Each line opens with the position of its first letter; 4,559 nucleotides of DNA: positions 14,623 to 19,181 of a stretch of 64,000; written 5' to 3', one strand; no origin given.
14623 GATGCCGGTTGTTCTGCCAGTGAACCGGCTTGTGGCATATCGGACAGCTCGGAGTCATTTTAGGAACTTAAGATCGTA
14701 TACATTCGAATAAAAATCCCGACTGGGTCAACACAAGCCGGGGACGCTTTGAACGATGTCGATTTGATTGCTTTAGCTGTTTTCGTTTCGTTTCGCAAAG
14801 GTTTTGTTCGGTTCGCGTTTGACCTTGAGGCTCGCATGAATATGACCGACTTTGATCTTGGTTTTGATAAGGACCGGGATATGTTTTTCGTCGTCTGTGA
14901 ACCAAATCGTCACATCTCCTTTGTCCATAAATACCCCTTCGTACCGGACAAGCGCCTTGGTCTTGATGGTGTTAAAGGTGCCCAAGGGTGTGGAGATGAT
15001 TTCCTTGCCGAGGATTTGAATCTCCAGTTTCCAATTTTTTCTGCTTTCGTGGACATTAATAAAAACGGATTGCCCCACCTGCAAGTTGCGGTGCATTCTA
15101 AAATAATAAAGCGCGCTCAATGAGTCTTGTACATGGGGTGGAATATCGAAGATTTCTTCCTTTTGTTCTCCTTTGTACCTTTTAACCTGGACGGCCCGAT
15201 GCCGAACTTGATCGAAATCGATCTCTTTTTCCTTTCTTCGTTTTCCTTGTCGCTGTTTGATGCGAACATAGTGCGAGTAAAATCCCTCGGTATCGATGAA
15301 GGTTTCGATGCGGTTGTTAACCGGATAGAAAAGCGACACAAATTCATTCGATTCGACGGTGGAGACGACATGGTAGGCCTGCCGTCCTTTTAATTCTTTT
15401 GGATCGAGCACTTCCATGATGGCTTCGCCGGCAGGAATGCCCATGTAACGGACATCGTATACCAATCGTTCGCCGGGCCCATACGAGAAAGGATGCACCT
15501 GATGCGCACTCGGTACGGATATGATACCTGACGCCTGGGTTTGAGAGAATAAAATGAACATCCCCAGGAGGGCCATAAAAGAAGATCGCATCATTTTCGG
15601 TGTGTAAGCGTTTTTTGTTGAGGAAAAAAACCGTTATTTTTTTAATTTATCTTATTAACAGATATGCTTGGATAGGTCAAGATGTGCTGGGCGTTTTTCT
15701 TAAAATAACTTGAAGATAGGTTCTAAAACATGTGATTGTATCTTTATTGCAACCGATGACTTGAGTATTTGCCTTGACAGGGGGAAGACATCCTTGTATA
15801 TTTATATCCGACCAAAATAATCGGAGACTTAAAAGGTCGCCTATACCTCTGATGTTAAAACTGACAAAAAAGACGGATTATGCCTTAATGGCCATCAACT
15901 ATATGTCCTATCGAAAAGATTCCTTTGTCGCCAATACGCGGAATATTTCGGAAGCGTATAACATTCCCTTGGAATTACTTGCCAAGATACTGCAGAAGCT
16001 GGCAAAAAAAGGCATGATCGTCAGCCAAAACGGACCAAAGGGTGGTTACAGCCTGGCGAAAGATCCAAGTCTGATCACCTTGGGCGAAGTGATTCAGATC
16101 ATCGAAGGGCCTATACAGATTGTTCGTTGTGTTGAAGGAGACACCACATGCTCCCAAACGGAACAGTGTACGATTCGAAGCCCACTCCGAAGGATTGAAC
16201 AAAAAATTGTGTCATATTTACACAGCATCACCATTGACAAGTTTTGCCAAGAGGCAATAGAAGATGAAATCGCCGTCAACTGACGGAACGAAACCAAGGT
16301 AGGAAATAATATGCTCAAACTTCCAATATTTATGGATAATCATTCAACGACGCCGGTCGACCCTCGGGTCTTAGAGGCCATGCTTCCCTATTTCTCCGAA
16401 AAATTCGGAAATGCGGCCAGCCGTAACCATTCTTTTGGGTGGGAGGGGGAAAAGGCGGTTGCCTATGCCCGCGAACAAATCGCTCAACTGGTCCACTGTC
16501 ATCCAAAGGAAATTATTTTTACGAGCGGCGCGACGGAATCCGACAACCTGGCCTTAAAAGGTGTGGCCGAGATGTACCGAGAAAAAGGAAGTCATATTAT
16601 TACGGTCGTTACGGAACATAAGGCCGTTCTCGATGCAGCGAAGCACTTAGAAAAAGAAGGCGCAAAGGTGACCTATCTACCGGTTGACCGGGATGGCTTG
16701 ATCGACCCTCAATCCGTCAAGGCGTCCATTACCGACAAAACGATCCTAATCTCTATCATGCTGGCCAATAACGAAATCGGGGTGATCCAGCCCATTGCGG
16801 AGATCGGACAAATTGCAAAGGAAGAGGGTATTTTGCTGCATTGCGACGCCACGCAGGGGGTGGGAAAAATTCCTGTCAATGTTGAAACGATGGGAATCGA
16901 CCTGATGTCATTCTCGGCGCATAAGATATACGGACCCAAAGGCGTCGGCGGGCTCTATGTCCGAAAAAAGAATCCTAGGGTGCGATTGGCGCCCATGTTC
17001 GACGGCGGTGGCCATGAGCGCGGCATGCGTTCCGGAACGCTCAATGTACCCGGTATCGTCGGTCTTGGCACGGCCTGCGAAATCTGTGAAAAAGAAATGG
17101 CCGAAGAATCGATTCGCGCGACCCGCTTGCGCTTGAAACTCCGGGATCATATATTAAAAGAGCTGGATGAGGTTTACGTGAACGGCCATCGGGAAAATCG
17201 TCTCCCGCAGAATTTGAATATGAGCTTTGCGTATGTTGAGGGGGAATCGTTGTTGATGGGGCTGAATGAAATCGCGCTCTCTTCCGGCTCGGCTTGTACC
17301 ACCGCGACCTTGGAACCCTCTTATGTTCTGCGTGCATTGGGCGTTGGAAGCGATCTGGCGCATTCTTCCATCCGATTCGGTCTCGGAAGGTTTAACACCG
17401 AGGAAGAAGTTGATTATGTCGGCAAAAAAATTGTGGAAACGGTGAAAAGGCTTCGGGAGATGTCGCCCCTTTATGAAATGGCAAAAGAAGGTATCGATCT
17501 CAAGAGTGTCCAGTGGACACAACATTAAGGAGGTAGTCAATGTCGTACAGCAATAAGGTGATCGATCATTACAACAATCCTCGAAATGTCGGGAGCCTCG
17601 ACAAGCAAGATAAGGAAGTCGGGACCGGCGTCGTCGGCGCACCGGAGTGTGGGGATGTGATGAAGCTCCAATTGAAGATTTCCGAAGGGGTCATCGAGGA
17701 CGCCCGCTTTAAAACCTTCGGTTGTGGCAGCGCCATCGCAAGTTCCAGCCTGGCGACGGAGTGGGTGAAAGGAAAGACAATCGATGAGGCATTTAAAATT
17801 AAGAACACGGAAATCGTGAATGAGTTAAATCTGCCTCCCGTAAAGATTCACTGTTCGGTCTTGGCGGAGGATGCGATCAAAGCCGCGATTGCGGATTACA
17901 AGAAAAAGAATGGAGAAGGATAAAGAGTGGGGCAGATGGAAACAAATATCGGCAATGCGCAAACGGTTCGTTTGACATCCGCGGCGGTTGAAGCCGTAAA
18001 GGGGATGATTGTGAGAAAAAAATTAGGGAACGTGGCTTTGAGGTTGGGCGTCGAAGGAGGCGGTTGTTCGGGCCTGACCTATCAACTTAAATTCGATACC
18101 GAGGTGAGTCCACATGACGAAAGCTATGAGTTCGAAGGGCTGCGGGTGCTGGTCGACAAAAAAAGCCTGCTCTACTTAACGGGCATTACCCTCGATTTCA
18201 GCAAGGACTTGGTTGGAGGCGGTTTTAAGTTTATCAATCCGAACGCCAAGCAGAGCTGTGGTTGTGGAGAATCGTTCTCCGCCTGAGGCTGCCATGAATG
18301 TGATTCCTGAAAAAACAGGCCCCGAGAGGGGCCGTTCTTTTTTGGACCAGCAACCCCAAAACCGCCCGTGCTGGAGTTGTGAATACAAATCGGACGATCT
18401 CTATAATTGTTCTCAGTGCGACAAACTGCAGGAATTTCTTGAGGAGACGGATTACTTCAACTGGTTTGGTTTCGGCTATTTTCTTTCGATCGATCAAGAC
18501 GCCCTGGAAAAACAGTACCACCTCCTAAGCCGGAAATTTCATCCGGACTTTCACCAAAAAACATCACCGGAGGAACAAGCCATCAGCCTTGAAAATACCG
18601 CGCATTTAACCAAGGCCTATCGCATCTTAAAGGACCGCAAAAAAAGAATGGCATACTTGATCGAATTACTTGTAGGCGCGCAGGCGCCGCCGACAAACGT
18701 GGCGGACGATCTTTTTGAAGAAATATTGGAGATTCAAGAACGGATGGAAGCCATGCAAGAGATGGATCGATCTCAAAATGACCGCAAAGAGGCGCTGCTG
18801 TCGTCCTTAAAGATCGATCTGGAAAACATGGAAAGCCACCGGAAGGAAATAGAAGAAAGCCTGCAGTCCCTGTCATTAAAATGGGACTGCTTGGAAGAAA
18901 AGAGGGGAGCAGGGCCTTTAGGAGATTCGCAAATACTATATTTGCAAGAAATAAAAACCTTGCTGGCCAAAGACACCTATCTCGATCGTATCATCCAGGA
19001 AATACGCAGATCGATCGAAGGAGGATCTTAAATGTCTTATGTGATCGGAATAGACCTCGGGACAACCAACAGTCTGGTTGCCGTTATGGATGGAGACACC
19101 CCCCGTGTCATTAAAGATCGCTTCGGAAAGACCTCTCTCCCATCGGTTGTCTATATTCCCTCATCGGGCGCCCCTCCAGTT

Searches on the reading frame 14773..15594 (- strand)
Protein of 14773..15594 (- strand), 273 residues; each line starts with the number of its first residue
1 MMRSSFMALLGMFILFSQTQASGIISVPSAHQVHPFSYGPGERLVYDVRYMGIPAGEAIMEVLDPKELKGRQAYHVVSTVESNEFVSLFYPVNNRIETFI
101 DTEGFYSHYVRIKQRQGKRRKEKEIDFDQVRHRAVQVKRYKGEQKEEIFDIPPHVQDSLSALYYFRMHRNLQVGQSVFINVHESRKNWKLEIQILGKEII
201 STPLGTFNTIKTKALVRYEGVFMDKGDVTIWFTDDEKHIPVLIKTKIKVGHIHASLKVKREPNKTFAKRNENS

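Call 12: search_protein_families(library=ncbifam, proteins=[window:14773-15594:-], max_evalue=0.00001)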
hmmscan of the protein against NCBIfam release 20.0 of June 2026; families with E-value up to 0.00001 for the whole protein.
window:14773-15594:- (273 aa): 0 families

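Call 35: search_protein_families(library=pfam, proteins=[window:14773-15594:-], max_evalue=0.0001)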
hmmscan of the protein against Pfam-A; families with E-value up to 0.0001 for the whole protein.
window:14773-15594:- (273 aa): 1 family
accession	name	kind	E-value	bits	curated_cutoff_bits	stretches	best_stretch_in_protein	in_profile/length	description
PF11306.15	DUF3108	-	1e-45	156.6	26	1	46-256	2-208/209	Protein of unknown function (DUF3108)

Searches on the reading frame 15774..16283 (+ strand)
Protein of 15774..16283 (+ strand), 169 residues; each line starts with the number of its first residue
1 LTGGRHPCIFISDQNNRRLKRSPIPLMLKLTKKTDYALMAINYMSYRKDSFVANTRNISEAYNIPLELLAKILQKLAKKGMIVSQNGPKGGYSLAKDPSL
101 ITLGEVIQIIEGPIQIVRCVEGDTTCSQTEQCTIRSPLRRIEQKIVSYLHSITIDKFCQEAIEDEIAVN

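Call 12: search_protein_families(library=ncbifam, proteins=[window:15774-16283:+], max_evalue=0.00001)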
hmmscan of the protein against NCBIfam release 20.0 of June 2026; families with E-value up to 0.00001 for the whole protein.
window:15774-16283:+ (169 aa): 7 families
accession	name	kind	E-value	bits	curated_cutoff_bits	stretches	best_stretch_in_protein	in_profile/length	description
TIGR00738.1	rrf2_super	superfamily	4.3e-34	117.2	73.3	1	29-156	2-129/132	Rrf2 family transcriptional regulator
TIGR02944.1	suf_reg_Xantho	equivalog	1.3e-24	87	110.65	1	27-155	1-128/130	SUF system Fe-S cluster assembly regulator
TIGR02010.1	IscR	equivalog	1.1e-23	83.5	207.55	1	28-159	1-131/135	Fe-S cluster assembly transcriptional regulator IscR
NF008886.0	PRK11920.1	equivalog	1.1e-18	67.3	193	1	28-159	1-132/153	iron-responsive transcriptional regulator RirA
NF008110.0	PRK10857.1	equivalog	2.4e-18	66.5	275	1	29-159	2-131/164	Fe-S cluster assembly transcriptional regulator IscR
NF008240.0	PRK11014.1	equivalog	7.1e-18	65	182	1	29-160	2-130/141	nitric oxide-sensing transcriptional repressor NsrR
NF047409.1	Cys_reg_CymR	equivalog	7.7e-16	58.5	195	1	29-141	2-114/139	cysteine metabolism transcriptional regulator CymR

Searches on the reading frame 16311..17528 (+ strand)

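Call 12: search_protein_families(library=ncbifam, proteins=[window:16311-17528:+], max_evalue=0.00001)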
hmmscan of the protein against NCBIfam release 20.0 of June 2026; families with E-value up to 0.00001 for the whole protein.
window:16311-17528:+ (405 aa): 26 families (the best 25 are shown)
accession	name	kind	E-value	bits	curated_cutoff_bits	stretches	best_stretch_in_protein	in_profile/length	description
NF010611.0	PRK14012.1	equivalog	6.6e-198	657.6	548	1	2-405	3-406/406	IscS subfamily cysteine desulfurase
TIGR02006.1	IscS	equivalog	5.8e-191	634.8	643.2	1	2-405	1-402/402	IscS subfamily cysteine desulfurase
TIGR03402.1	FeS_nifS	equivalog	6.9e-150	499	530.75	1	6-387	1-379/379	cysteine desulfurase NifS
TIGR03235.1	DNA_S_dndA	equivalog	1.3e-126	422.7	480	1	7-357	1-352/353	cysteine desulfurase DndA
TIGR03403.1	nifS_epsilon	equivalog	2e-116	389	587.7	1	6-385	1-380/382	NifS family cysteine desulfurase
NF002806.0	PRK02948.1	subfamily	2.3e-95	319.8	304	1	6-374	2-368/381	IscS subfamily cysteine desulfurase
TIGR01977.1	am_tr_V_EF2568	hypoth_equivalog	2.8e-52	178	377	1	6-373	1-372/376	cysteine desulfurase family protein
TIGR01979.1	sufS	subfamily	9.9e-48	163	475.1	1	6-381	20-398/403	SufS family cysteine desulfurase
NF040779.1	Sec_lyase_SclA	exception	7.3e-37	127.1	525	1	19-259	15-264/378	selenocysteine lyase SclA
NF041166.1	f2_encap_cargo1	exception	1.4e-36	126.8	800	1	6-369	247-615/623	family 2A encapsulin nanocompartment cargo protein cysteine desulfurase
NF008126.0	PRK10874.1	equivalog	1e-32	113.8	607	1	6-376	21-394/401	cysteine desulfurase CsdA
TIGR03392.1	FeS_syn_CsdA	equivalog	1.4e-31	110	493.6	1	6-375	18-390/398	cysteine desulfurase CsdA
NF006791.0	PRK09295.1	equivalog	4.5e-31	108.3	661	1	17-369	36-393/406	cysteine desulfurase SufS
TIGR01976.1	am_tr_V_VC1184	hypoth_equivalog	2.1e-26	93.2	352.35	1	6-370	20-397/401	cysteine desulfurase-like protein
TIGR04343.1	egtE_PLP_lyase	equivalog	3.8e-17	62.2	400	1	53-236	59-233/370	ergothioneine biosynthesis PLP-dependent enzyme EgtE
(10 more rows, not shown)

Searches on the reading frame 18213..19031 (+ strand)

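Call 12: search_protein_families(library=ncbifam, proteins=[window:18213-19031:+], max_evalue=0.00001)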
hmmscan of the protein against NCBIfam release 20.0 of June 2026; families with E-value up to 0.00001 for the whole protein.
window:18213-19031:+ (272 aa): 6 families
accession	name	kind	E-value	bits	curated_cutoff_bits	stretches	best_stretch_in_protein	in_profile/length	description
NF003449.0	PRK05014.1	equivalog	2.1e-14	54.1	189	1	80-217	2-137/172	co-chaperone HscB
NF002935.0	PRK03578.1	equivalog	3.9e-13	50.3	198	1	78-210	5-133/176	Fe-S protein assembly co-chaperone HscB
TIGR00714.1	hscB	equivalog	9.9e-12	45.2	46.75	1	92-218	2-124/156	Fe-S protein assembly co-chaperone HscB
NF001420.0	PRK00294.1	equivalog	1.1e-11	45.2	169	1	82-183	7-109/173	co-chaperone HscB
NF050028.1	CldAdptActJ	equivalog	9.7e-08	32.4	150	1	92-152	13-73/93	cold adaptation protein ActJcold adaptation protein ActJ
NF008035.0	PRK10767.1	subfamily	2.8e-06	26.6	338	1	91-213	14-136/374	molecular chaperone DnaJ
